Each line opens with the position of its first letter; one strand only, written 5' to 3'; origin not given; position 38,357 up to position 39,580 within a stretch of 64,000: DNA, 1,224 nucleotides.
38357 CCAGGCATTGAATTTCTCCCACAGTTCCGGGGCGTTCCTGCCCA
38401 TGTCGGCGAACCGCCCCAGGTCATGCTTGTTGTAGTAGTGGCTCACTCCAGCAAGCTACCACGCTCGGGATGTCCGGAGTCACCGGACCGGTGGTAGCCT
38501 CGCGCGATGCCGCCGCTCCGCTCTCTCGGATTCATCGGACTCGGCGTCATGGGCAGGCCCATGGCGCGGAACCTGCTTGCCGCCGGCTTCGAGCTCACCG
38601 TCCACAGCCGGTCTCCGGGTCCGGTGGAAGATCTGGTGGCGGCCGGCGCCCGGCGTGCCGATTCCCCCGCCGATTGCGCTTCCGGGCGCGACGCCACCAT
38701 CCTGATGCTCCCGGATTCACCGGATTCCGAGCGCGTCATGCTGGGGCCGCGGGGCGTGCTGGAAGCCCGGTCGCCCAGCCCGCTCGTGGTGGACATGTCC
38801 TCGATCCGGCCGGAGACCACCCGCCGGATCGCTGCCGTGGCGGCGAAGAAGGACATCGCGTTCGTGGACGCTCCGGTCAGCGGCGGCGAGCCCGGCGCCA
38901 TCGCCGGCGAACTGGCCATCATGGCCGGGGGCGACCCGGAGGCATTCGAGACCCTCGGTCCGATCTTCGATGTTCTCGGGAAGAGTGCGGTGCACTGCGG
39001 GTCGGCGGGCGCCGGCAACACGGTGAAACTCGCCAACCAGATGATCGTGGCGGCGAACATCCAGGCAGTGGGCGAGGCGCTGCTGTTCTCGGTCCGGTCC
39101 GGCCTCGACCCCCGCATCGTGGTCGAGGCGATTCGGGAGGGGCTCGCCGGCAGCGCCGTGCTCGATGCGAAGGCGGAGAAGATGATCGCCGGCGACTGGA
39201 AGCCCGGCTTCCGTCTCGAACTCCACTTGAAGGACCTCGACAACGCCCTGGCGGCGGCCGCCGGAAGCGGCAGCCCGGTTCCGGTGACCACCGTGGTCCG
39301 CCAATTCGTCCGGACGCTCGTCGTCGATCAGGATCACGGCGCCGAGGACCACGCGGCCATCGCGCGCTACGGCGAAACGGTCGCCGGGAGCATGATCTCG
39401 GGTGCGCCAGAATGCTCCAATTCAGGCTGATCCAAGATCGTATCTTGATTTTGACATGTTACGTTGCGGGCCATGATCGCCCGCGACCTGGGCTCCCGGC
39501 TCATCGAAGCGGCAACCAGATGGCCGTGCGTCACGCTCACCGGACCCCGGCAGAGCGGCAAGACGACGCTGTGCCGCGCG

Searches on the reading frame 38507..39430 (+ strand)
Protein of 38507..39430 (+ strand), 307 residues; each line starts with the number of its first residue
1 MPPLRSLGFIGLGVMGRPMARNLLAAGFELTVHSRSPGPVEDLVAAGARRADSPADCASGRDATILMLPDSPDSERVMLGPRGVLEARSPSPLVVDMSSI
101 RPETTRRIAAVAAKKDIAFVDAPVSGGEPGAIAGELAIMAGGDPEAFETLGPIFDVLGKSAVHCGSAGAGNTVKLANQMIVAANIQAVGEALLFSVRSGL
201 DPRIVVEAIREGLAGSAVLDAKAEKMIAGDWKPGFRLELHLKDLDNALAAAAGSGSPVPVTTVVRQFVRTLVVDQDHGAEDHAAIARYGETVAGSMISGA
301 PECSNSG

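Call 63: search_protein_families(library=pfam, proteins=[window:38507-39430:+], max_evalue=0.01)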
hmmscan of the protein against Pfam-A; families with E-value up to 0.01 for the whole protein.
window:38507-39430:+ (307 aa): 4 families
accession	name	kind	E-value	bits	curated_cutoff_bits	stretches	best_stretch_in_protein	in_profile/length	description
PF03446.21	NAD_binding_2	-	4.9e-50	170.1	21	1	7-165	2-161/161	NAD binding domain of 6-phosphogluconate dehydrogenase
PF14833.11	NAD_binding_11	-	1.7e-34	119.1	30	1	168-288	1-121/122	NAD-binding of NADP-dependent 3-hydroxyisobutyrate dehydrogenase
PF03807.23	F420_oxidored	-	3.7e-05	24.7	21.6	1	7-67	2-66/94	NADP oxidoreductase coenzyme F420-dependent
PF02826.25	2-Hacid_dh_C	-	0.00012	22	25.1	1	6-76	38-107/178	D-isomer specific 2-hydroxyacid dehydrogenase, NAD binding domain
